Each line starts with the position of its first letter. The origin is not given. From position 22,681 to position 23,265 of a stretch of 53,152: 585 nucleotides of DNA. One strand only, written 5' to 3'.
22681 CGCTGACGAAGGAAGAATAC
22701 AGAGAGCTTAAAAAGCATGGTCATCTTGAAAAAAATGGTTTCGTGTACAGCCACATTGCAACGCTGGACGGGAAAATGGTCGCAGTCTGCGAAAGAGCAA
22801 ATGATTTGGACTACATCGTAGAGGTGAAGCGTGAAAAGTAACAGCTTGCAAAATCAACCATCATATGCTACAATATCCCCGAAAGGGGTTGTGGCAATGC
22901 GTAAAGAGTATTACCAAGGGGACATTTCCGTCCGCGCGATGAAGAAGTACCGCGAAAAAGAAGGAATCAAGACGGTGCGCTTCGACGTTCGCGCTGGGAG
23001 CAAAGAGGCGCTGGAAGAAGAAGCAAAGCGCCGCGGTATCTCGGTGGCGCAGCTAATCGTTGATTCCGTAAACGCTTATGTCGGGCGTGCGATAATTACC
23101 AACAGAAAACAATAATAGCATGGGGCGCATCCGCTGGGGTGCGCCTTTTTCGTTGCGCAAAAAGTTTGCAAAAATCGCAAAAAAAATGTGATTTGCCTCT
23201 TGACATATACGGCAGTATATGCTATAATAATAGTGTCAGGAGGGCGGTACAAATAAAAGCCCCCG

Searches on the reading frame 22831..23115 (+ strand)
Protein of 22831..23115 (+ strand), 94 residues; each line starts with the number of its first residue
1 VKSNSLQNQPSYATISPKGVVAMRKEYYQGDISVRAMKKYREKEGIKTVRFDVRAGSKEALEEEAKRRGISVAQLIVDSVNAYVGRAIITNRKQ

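Call 48: search_protein_families(library=phrogs, proteins=[window:22831-23115:+], max_evalue=0.001)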
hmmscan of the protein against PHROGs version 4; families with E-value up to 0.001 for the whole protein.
window:22831-23115:+ (94 aa): 1 family
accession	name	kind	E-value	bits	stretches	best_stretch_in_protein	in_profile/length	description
phrog_3887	-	transcription regulation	9.9e-05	23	1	41-83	13-55/61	transcriptional regulator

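Call 66: search_protein_families(library=pfam, proteins=[window:22831-23115:+], max_evalue=1)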
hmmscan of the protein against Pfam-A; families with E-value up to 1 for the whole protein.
window:22831-23115:+ (94 aa): 2 families
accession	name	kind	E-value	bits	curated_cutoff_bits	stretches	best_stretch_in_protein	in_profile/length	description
PF01402.27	RHH_1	-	0.013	15.9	20.5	1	58-85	11-38/39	Ribbon-helix-helix protein, copG family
PF07878.17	RHH_5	-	0.071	13.3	26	1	58-76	13-31/43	CopG-like RHH_1 or ribbon-helix-helix domain, RHH_5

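Call 92: find_related_loci(query=window:22831-23115:+, collection=viral_contigs, flank=2500)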
Query window:22831-23115:+ (94 aa) in viral_contigs; peptide patterns used: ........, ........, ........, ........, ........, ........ (x = any residue, [..] = any of these).
79 stretches matched a pattern; 55 encode a relative of the query (tblastn E <= 1e-3); 53 distinct loci.
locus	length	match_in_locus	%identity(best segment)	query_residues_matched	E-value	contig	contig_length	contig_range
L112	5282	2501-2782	98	1-94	2e-58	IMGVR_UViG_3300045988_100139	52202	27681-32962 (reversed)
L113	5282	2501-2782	98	1-94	2e-58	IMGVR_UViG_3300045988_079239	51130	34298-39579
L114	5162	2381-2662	97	1-94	1e-57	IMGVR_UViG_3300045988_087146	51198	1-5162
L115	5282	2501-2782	97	1-94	1e-57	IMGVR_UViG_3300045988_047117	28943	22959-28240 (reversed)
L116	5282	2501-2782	97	1-94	1e-57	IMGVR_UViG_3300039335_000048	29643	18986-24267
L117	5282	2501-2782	95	1-94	9e-57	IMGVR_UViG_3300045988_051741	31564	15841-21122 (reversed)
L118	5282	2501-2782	94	1-94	2e-56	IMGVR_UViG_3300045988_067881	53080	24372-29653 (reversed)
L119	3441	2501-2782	95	1-94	4e-56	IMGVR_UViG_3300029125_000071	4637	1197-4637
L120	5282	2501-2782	93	1-94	4e-56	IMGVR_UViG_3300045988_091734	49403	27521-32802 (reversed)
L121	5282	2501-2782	94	1-94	2e-56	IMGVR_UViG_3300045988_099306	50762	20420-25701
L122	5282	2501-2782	93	1-94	2e-55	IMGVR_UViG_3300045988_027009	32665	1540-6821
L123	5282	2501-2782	93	1-94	2e-55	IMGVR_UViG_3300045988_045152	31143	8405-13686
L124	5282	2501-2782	91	1-94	7e-55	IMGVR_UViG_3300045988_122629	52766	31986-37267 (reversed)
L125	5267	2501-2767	94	6-94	1e-54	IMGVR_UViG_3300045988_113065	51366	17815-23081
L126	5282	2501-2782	90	1-94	2e-54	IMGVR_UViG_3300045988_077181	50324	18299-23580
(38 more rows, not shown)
